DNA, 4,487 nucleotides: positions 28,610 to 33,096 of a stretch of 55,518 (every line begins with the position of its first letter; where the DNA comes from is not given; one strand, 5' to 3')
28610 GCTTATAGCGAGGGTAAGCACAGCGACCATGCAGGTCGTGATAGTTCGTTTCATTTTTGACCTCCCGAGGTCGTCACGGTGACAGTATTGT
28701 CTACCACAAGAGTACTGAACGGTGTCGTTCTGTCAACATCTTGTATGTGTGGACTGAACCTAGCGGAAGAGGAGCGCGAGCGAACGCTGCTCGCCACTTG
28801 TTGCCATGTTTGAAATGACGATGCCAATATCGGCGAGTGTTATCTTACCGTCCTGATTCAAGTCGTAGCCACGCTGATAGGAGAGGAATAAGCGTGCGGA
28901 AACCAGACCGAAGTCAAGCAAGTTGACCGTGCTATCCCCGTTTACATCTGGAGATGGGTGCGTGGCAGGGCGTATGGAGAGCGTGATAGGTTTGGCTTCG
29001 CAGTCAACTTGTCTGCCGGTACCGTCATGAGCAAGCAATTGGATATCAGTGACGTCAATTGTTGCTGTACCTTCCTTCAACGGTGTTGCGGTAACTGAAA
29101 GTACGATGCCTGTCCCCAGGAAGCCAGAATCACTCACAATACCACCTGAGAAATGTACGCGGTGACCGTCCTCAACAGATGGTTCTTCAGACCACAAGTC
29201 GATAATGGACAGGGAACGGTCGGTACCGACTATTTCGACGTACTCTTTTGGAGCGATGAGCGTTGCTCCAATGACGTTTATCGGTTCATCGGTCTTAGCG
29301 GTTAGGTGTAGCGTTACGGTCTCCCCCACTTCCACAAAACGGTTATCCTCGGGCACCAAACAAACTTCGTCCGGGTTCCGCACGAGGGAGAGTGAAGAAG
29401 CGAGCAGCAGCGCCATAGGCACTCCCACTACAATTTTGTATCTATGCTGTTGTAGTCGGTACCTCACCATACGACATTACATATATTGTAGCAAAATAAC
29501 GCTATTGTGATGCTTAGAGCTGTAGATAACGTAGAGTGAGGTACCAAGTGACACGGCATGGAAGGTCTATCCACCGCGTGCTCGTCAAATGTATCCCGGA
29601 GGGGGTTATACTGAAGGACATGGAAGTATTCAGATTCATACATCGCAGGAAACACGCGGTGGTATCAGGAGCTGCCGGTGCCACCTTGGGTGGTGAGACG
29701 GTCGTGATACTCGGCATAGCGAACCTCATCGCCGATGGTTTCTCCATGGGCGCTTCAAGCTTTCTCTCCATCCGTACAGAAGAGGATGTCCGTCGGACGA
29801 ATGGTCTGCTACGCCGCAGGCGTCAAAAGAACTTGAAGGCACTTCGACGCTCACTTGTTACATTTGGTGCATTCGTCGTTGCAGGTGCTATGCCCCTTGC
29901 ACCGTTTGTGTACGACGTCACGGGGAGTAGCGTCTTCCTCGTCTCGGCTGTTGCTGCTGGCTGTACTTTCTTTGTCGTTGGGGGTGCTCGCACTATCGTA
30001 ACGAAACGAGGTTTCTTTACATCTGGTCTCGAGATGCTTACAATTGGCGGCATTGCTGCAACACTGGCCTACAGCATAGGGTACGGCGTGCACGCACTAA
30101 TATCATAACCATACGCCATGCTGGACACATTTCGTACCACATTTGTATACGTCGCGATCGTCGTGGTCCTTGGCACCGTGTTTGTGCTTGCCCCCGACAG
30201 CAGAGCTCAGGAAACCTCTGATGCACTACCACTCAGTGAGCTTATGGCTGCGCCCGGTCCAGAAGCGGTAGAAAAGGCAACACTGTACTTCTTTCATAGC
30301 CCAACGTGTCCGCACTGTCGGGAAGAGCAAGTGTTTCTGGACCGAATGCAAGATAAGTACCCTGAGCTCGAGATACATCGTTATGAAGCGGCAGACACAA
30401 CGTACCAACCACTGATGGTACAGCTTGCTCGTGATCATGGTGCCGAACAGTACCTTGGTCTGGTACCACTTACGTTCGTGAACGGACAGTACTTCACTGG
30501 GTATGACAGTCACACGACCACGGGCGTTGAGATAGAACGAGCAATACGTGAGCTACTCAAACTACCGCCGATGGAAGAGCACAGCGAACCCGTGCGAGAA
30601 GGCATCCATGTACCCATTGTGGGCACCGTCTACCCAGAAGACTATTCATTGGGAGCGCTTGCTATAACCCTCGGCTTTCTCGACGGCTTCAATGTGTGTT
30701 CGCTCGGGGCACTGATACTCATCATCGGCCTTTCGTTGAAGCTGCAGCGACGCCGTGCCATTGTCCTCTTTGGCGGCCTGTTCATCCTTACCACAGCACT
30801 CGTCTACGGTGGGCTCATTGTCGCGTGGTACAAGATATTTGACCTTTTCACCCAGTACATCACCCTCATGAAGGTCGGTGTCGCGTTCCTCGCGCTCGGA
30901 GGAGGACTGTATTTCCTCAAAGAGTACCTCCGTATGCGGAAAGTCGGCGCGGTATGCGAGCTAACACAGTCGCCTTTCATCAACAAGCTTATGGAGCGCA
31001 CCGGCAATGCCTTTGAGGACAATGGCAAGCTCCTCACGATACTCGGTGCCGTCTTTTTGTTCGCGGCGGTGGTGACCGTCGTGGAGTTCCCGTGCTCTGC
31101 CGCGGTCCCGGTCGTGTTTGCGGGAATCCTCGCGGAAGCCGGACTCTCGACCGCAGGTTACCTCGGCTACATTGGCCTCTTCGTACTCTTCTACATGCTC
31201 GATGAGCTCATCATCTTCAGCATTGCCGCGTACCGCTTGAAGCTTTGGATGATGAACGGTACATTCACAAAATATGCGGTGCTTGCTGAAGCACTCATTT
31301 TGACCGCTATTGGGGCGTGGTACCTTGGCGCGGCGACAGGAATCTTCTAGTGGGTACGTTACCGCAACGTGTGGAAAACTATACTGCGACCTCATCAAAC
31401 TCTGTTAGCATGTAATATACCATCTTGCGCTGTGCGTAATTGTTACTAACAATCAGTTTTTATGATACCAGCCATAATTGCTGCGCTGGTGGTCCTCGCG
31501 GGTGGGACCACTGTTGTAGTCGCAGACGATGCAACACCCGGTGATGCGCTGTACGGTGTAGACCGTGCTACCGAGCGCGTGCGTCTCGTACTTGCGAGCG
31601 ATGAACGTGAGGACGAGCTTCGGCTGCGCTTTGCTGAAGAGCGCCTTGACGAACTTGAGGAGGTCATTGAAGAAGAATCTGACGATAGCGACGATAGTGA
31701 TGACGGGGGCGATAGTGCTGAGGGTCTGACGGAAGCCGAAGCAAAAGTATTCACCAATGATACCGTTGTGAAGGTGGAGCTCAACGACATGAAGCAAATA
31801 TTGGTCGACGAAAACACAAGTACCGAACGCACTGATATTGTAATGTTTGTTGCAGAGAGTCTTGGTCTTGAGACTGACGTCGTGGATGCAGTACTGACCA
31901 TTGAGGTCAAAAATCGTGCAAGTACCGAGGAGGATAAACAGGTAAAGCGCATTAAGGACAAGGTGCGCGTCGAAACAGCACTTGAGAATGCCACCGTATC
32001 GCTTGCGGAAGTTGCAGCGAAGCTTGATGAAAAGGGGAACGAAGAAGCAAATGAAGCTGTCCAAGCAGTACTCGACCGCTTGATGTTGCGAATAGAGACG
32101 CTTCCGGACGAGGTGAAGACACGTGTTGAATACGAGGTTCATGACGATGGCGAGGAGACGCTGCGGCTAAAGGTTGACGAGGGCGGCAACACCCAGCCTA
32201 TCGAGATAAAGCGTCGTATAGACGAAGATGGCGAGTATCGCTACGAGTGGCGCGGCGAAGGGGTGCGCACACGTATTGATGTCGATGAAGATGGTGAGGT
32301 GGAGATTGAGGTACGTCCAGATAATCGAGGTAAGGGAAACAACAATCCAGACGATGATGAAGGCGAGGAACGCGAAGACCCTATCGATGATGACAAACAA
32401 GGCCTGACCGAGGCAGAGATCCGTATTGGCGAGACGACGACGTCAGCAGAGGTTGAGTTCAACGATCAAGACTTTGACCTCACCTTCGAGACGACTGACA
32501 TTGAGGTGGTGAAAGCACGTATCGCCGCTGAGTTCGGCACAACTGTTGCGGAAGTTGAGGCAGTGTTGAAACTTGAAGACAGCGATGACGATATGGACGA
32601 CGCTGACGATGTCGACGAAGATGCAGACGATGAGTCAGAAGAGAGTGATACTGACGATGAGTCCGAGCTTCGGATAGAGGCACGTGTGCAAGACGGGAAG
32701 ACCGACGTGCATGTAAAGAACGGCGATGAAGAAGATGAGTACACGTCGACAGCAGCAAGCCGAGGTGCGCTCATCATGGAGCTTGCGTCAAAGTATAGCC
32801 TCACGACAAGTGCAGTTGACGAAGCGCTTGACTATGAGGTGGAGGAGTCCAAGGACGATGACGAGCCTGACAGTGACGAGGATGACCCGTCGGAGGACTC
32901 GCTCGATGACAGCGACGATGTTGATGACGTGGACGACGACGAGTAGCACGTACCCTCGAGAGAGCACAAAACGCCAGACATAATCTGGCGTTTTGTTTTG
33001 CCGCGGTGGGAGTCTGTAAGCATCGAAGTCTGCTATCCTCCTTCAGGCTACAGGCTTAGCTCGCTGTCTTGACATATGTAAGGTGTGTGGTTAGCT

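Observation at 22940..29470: Compact non-cellulosomal cohesin-dockerin surface assembly cluster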

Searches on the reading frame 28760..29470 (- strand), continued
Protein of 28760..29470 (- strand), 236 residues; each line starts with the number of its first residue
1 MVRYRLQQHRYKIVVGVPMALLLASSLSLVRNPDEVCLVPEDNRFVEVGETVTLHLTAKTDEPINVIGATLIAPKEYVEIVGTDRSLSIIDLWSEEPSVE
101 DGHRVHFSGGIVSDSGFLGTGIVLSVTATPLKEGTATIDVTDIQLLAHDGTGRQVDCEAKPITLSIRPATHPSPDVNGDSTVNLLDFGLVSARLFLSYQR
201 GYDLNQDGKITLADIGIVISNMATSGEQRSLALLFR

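Call 20: fold_search(model_id=the predicted structure, library=pdb)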
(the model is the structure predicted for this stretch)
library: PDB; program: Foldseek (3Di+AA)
matches with E <= 10: 1861; with E <= 0.001: 119
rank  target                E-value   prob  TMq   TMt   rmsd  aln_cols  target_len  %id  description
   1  6kge_A                7.2e-08  1.00  0.45  0.71   3.2       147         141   11  Crystal structure of CaDoc0917(R16D)-CaCohA2 complex at pH 5.5 (released 2020-07-08)
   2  2xdh                  1.1e-07  1.00  0.44  0.71   3.3       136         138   16  Non-cellulosomal cohesin from the hyperthermophilic archaeon Archaeoglobus fulgidus (released 2010-05-26)
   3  6kgc_A                1.3e-07  1.00  0.48  0.74   3.0       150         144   11  Crystal structure of CaDoc0917(R49D)-CaCohA2 complex at pH 5.4 (released 2020-07-08)
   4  6kgf_A                1.3e-07  1.00  0.45  0.70   3.3       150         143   11  Crystal structure of CaDoc0917(R16D)-CaCohA2 complex at pH 8.2 (released 2020-07-08)
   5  6kgf_C                1.4e-07  1.00  0.43  0.67   6.3       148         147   10  Crystal structure of CaDoc0917(R16D)-CaCohA2 complex at pH 8.2 (released 2020-07-08)
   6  4ums                  2.7e-07  1.00  0.48  0.71   2.7       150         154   12  The crystal structure of the seventh ScaB type I cohesin from Pseudobacteroides cellulosolvens (released 2015-05-06)
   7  5lxv_A                3.0e-07  1.00  0.46  0.62   4.0       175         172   13  Crystal structure of Ruminococcus flavefaciens scaffoldin C cohesin in complex with a dockerin from an uncharacterized (released 2016-10-19)
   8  1qzn                  3.4e-07  1.00  0.45  0.59   3.7       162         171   16  Crystal Structure Analysis of a type II cohesin domain from the cellulosome of Acetivibrio cellulolyticus (released 2004-09-21)
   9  5lxv_C                4.1e-07  1.00  0.46  0.60   4.2       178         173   11  Crystal structure of Ruminococcus flavefaciens scaffoldin C cohesin in complex with a dockerin from an uncharacterized (released 2016-10-19)
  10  5nrk_A                6.1e-07  1.00  0.47  0.73   3.3       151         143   10  Crystal structure of the sixth cohesin from Acetivibrio cellulolyticus' scaffoldin B in complex with Cel5 dockerin S15 (released 2018-01-31)
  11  5k39_A                6.1e-07  1.00  0.40  0.54   5.8       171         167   15  THE TYPE II COHESIN DOCKERIN COMPLEX FROM CLOSTRIDIUM THERMOCELLUM (released 2017-03-29)
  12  2w1n                  6.5e-07  1.00  0.46  0.48   4.2       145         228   15  cohesin and fibronectin type-III double module construct from the Clostridium perfringens glycoside hydrolase GH84C (released 2009-02-03)
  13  2vn6_A                6.5e-07  1.00  0.45  0.67   4.9       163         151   15  The Clostridium cellulolyticum dockerin displays a dual binding mode for its cohesin partner (released 2008-05-13)
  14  2vo8                  8.6e-07  1.00  0.46  0.76   3.1       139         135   16  Cohesin module from Clostridium perfringens ATCC13124 family 33 glycoside hydrolase. (released 2008-09-02)
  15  6kgd_A                8.6e-07  1.00  0.46  0.71   3.2       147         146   12  Crystal structure of CaDoc0917(R49D)-CaCohA2 complex at pH 8.0 (released 2020-07-08)
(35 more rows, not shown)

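Call 34: search_protein_families(library=pfam, proteins=[L016:431-2326:+, L016:2567-3532:+, L016:3536-4663:+, L016:5125-6276:+, L016:6373-7407:+, L016:7417-9171:+, L016:9180-9851:+, L016:9854-10606:+, L016:10722-12440:+], max_evalue=0.1)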
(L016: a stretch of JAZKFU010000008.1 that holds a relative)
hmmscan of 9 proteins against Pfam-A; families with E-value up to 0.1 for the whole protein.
L016:431-2326:+ (631 aa): 1 family
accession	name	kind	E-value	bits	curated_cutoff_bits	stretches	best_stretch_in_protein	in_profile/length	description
PF13400.11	Tad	-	0.025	15.3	22.3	1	16-52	1-37/47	Putative Flp pilus-assembly TadE/G-like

L016:2567-3532:+ (321 aa): 0 families

L016:3536-4663:+ (375 aa): 8 families
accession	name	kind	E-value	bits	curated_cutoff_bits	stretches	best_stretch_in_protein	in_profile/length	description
PF13948.11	DUF4215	-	3e-08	34.3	27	1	76-112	16-47/47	Domain of unknown function (DUF4215)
PF17936.7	Big_6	-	3.2e-07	30.9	27.6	1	137-203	10-78/83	Bacterial Ig domain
PF00404.24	Dockerin_1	-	1.2e-05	25.9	22.9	1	322-369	2-52/57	Dockerin type I domain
PF13620.12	CarboxypepD_reg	-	0.00024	21.8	32.3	1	241-291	10-56/82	Carboxypeptidase regulatory-like domain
PF17957.7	Big_7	-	0.0011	19.9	24.1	1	235-289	17-70/70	Bacterial Ig domain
PF19077.6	Big_13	-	0.016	16.1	27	0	241-290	32-82/102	Bacterial Ig-like domain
PF13499.12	EF-hand_7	-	0.017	15.9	30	0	353-367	49-63/67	EF-hand domain pair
PF00036.39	EF-hand_1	-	0.035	14.1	25.4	0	353-368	9-24/29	EF hand domain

L016:5125-6276:+ (383 aa): 1 family
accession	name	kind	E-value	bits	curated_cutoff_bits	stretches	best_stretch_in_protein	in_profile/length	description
PF24318.1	DUF7490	-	0.0089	16.1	27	1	222-273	53-104/106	Domain of unknown function (DUF7490)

L016:6373-7407:+ (344 aa): 0 families

L016:7417-9171:+ (584 aa): 4 families
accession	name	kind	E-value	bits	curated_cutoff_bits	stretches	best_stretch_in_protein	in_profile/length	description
PF19077.6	Big_13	-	5.2e-09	37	27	1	388-458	26-95/102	Bacterial Ig-like domain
PF00963.24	Cohesin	-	3.9e-07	30.8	24.1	1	44-155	10-126/139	Cohesin domain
PF13860.13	FlgD_ig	-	0.046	14.2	27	0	397-448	19-77/79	FlgD Ig-like domain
PF15418.12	DUF4625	-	0.078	13.7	27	0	430-462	99-130/131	Domain of unknown function (DUF4625)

L016:9180-9851:+ (223 aa): 2 families
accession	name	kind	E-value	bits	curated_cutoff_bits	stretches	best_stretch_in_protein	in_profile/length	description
PF07209.17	DUF1415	-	0.012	15.9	26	0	15-101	13-99/171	Protein of unknown function (DUF1415)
PF23349.2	BBS7_hp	-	0.048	14.3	27.8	0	120-183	17-79/114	BBS7 hairpin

L016:9854-10606:+ (250 aa): 6 families
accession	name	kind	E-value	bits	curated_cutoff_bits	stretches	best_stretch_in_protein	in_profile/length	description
PF00036.39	EF-hand_1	-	8.6e-05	22.3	25.4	1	225-245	7-27/29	EF hand domain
PF00404.24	Dockerin_1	-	0.00017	22.2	22.9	1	200-243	2-52/57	Dockerin type I domain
PF13405.12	EF-hand_6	-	0.00034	20.5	25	0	225-245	7-27/30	EF-hand domain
PF13833.12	EF-hand_8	-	0.00076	19.6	28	0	199-217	33-51/54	EF-hand domain pair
PF13499.12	EF-hand_7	-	0.0059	17.4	30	0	225-243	47-65/67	EF-hand domain pair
PF13202.12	EF-hand_5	-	0.084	12.8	25.9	0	201-217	9-25/25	EF hand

L016:10722-12440:+ (572 aa): 1 family
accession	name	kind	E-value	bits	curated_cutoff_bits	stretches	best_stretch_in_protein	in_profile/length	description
PF16195.10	UBA2_C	-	0.0037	18.2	25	1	143-193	7-59/95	SUMO-activating enzyme subunit 2 C-terminus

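Call 48: search_protein_families(library=ncbifam, proteins=[window:28760-29470:-], max_evalue=0.01)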
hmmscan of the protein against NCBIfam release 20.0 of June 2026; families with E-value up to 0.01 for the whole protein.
window:28760-29470:- (236 aa): 0 families

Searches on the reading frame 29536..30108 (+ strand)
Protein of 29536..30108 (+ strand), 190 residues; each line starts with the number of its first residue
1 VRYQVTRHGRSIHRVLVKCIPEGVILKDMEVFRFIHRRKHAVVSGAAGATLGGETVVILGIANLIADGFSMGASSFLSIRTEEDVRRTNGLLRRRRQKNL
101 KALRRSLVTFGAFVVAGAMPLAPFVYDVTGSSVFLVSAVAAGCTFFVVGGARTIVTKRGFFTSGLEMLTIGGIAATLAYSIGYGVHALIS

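Call 5: search_protein_families(library=pfam, proteins=[window:29536-30108:+], max_evalue=0.001)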
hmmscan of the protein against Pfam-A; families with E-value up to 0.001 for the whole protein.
window:29536-30108:+ (190 aa): 1 family
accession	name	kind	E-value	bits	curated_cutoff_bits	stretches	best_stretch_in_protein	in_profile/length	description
PF01988.24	VIT1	-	8.7e-24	85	28.1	2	97-183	129-214/214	VIT family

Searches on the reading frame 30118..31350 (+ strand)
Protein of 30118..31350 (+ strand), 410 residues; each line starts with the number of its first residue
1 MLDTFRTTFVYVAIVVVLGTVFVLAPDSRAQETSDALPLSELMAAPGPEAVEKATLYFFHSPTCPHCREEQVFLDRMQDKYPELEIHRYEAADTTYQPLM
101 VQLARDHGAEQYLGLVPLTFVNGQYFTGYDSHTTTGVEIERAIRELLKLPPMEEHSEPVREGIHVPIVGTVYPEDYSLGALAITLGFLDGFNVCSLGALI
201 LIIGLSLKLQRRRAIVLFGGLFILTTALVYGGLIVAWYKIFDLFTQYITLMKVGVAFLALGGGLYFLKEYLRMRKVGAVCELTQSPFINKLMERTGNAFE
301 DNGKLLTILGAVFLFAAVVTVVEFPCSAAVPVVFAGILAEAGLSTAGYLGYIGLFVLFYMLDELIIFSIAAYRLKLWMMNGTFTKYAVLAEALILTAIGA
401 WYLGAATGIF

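Call 5: search_protein_families(library=pfam, proteins=[window:30118-31350:+], max_evalue=0.001)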
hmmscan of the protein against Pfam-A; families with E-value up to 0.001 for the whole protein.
window:30118-31350:+ (410 aa): 0 families

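Call 82: search_protein_families(library=pfam, proteins=[window:30118-31350:+], max_evalue=1)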
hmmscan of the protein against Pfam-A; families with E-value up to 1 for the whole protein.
window:30118-31350:+ (410 aa): 4 families
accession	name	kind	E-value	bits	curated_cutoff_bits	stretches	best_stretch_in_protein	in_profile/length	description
PF11804.13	DUF3325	-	0.0045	17.5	26.8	1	302-351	34-83/101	Protein of unknown function (DUF3325)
PF13728.12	TraF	-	0.15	12.3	23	1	52-81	129-158/224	F plasmid transfer operon protein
PF13462.12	Thioredoxin_4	-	0.24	12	23.2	1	54-73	15-34/165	Thioredoxin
PF13098.12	Thioredoxin_2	-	0.26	12.1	27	1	52-76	5-30/104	Thioredoxin-like domain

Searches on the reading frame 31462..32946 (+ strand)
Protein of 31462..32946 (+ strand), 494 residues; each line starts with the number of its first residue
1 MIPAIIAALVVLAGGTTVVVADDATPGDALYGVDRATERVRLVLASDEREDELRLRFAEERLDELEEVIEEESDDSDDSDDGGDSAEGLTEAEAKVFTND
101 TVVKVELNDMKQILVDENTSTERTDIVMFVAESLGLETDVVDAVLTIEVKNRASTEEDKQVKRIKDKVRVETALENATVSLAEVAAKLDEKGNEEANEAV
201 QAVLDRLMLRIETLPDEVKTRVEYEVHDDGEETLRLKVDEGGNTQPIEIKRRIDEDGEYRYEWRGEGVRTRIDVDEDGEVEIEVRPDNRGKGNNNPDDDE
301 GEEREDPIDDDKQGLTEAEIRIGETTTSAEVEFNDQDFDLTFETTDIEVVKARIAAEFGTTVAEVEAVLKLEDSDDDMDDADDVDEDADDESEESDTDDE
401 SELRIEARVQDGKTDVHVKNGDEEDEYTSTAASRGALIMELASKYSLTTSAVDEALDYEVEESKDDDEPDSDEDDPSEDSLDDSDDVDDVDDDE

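Call 5: search_protein_families(library=pfam, proteins=[window:31462-32946:+], max_evalue=0.001)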
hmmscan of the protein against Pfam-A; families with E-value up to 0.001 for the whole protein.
window:31462-32946:+ (494 aa): 1 family
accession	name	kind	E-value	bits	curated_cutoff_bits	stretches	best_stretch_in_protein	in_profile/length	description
PF18915.5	DUF5667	-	2e-10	41.4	27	1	24-76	2-55/99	Domain of unknown function (DUF5667)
